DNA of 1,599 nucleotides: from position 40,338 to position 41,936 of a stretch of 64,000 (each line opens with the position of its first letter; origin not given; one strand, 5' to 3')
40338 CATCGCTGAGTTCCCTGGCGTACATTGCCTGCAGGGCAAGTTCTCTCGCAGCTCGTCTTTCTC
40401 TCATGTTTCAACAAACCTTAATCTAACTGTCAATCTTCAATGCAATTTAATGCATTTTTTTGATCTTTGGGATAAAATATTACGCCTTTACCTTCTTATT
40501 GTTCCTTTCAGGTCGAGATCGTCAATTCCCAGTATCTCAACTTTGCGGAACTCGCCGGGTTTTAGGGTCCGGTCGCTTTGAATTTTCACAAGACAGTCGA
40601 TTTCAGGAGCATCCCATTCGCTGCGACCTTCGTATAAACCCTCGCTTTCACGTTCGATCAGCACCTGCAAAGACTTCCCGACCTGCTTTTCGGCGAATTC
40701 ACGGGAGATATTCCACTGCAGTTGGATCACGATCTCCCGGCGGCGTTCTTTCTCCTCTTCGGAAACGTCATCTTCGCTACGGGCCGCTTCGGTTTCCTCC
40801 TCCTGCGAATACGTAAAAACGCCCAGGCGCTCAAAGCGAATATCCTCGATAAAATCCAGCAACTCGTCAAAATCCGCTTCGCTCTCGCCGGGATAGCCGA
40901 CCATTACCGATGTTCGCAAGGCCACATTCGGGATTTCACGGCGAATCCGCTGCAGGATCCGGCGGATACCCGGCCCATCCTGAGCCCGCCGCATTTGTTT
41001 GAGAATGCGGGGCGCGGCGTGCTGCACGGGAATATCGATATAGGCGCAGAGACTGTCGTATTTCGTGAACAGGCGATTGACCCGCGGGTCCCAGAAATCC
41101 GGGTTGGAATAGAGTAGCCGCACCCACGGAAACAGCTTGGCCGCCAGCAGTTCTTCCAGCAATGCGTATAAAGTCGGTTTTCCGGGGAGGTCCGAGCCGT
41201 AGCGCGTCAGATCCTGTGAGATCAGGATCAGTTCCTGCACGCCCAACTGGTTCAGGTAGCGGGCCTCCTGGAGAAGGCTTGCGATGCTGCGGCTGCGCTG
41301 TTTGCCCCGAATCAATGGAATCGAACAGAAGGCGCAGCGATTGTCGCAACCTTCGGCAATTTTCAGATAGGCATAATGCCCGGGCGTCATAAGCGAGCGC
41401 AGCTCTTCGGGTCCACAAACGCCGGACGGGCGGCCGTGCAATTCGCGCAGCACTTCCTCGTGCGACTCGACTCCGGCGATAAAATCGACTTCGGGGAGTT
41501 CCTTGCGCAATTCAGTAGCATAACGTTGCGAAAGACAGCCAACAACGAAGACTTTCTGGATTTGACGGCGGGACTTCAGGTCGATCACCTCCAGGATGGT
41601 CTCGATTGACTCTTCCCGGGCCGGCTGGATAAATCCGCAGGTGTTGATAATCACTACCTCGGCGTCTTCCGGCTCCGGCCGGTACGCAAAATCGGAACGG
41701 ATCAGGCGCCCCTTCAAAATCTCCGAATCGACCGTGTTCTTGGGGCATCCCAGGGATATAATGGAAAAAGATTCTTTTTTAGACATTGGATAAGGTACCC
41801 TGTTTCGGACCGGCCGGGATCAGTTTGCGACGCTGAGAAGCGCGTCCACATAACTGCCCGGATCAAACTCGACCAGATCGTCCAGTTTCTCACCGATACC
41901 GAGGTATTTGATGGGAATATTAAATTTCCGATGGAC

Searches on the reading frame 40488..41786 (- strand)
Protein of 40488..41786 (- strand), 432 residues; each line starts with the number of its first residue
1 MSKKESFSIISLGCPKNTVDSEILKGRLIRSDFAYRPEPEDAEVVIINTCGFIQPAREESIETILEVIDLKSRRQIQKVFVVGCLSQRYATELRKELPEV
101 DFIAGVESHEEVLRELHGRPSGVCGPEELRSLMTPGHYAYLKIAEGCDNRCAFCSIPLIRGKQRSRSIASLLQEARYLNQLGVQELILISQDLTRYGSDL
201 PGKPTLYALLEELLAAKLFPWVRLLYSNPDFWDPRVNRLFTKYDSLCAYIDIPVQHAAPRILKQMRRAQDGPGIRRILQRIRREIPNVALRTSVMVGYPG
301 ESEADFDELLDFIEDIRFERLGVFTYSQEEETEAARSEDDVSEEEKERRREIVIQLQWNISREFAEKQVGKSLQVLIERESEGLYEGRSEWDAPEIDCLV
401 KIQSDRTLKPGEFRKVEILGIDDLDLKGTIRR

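Call 76: list_cluster_members(proteins=[window:40488-41786:-, window:41820-43304:-, window:50175-51638:-, window:51703-53271:-, window:60012-61280:-, window:61273-63363:-, window:33280-34563:-, window:44715-45995:-, window:53397-54281:-, window:46053-47033:-])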
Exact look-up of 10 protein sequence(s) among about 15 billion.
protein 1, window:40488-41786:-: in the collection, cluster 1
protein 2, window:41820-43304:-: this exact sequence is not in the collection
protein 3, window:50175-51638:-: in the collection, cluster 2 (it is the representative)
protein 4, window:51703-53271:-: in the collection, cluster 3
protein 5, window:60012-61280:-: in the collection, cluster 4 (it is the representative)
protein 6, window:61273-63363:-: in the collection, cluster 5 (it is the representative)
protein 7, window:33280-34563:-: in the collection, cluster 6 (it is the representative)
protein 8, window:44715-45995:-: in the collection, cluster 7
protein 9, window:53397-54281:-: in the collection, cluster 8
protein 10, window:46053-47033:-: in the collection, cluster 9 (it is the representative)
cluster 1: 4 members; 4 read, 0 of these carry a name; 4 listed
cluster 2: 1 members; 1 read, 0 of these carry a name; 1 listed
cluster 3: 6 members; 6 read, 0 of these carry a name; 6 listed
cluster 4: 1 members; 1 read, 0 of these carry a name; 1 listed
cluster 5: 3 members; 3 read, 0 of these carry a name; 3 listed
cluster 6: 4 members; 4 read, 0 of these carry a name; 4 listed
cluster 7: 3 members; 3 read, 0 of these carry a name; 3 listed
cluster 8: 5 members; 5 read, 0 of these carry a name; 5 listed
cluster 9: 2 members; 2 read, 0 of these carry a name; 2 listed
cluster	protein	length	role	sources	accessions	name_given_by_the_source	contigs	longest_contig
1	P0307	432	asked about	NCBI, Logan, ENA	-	-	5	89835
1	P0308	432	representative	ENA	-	-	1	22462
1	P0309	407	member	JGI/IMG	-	-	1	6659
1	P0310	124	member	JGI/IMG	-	-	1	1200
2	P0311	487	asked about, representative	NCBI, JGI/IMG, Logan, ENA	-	-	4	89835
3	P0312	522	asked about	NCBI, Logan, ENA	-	-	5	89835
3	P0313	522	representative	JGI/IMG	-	-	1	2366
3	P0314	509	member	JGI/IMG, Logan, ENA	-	-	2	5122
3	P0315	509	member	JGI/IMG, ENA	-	-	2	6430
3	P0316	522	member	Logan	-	-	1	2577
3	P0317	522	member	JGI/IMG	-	-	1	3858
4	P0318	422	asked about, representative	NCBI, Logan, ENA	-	-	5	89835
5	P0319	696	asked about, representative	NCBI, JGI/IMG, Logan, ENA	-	-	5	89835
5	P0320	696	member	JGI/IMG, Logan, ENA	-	-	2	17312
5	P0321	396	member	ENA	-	-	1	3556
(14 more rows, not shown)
